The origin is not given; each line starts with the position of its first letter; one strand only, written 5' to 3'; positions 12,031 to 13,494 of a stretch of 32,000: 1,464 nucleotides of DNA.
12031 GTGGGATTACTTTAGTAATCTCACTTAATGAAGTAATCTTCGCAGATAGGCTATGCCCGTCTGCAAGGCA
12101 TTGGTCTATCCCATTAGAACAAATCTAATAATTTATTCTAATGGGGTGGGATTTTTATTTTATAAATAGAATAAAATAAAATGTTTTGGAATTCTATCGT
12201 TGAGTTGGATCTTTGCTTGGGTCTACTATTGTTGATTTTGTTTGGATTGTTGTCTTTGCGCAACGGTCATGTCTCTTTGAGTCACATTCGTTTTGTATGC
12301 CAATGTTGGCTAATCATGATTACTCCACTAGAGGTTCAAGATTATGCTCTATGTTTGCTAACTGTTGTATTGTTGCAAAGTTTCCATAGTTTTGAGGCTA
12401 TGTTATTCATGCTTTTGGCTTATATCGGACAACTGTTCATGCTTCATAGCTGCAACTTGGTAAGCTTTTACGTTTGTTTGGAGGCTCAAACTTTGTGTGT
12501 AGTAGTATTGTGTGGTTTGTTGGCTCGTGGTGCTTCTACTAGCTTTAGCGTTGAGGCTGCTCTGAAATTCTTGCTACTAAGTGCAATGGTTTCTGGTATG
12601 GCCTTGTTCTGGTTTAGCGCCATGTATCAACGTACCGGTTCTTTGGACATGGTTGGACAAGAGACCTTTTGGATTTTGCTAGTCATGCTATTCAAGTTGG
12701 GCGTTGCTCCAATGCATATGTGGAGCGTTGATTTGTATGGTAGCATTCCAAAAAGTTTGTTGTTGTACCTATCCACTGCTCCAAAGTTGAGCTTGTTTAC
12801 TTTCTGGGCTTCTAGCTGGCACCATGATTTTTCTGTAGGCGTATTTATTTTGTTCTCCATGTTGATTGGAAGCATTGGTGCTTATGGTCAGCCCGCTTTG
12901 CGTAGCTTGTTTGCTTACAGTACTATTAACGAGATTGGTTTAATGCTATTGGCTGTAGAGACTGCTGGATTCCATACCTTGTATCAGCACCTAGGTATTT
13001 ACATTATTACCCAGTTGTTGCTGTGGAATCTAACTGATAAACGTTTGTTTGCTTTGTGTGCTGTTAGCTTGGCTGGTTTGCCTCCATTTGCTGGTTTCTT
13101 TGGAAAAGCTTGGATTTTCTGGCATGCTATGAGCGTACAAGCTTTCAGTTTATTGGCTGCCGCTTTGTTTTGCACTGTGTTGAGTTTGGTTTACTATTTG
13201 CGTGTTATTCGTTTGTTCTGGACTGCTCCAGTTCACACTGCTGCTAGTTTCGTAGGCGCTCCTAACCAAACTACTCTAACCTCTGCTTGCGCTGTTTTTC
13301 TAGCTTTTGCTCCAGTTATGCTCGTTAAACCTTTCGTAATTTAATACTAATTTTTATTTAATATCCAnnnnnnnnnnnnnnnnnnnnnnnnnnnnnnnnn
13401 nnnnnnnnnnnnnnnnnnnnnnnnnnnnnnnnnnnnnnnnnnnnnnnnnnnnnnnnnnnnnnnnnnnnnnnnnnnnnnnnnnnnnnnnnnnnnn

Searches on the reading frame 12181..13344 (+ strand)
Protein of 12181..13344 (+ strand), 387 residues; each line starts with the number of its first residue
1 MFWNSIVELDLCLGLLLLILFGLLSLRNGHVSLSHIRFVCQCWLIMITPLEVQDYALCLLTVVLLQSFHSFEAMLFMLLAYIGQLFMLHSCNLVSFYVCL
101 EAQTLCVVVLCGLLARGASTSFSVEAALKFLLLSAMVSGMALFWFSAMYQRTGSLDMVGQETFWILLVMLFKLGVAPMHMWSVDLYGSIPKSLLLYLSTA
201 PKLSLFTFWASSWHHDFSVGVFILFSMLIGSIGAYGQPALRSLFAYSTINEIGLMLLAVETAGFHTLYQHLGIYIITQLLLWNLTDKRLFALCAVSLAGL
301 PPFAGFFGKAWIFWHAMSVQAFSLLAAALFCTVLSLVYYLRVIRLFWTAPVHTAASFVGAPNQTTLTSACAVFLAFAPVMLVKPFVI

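Call 9: find_encoding_contigs(protein=window:12181-13344:+, flank=10000, max_places=6)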
Protein window:12181-13344:+ (387 aa): no gene with exactly this product is on record in the collection.

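Call 15: list_cluster_members(proteins=[window:12181-13344:+, window:20059-21390:+, window:23323-24207:+])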
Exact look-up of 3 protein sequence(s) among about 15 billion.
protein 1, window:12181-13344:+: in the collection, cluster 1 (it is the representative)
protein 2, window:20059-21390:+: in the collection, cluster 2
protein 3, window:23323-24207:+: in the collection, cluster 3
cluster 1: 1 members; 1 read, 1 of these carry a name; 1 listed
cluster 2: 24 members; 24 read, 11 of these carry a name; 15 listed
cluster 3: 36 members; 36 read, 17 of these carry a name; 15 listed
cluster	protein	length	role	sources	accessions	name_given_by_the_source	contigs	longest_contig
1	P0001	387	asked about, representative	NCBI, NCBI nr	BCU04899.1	NADH dehydrogenase subunit 2 (mitochondrion) [Astrephomene gubernaculifera] | NADH dehydrogenase subunit 2 [Astrephomene gubernaculifera]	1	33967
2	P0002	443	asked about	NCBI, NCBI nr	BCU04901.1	NADH dehydrogenase subunit 4 (mitochondrion) [Astrephomene gubernaculifera] | NADH dehydrogenase subunit 4 [Astrephomene gubernaculifera]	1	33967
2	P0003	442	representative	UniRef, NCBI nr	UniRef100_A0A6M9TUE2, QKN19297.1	NADH-ubiquinone oxidoreductase chain 4 n=1 Tax=Eudorina elegans TaxID=47282 ... | NADH dehydrogenase subunit 4 [Eudorina elegans]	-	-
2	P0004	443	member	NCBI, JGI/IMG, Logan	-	proton-translocating NADH-quinone oxidoreductase chain M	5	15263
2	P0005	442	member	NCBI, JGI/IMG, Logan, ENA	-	proton-translocating NADH-quinone oxidoreductase chain M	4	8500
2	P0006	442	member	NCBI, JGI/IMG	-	proton-translocating NADH-quinone oxidoreductase chain M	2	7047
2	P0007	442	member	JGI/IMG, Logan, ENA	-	proton-translocating NADH-quinone oxidoreductase chain M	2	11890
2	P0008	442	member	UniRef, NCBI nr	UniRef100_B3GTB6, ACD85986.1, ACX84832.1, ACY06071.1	NADH-ubiquinone oxidoreductase chain 4 n=1 Tax=Volvox carteri f. nagariensis TaxID=3068 ... | NADH dehydrogenase subunit 4 [Volvox carteri f. nagariensis]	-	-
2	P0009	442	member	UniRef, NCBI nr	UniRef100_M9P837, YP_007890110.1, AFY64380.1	NADH-ubiquinone oxidoreductase chain 4 n=1 Tax=Pleodorina starrii TaxID=330485 ... | NADH dehydrogenase subunit 4 [Pleodorina starrii]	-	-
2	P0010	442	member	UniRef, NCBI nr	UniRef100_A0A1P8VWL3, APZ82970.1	NADH-ubiquinone oxidoreductase chain 4 n=1 Tax=Eudorina sp. 2006-703-Eu-15 TaxID=593785 ... | NADH dehydrogenase subunit 4 [Eudorina sp. 2006-703-Eu-15]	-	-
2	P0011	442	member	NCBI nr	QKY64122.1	NADH dehydrogenase subunit 4 [Colemanosphaera charkowiensis]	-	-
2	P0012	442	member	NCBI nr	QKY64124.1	NADH dehydrogenase subunit 4 [Colemanosphaera angeleri]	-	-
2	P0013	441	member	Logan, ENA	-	-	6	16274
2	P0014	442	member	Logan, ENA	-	-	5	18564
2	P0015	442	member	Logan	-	-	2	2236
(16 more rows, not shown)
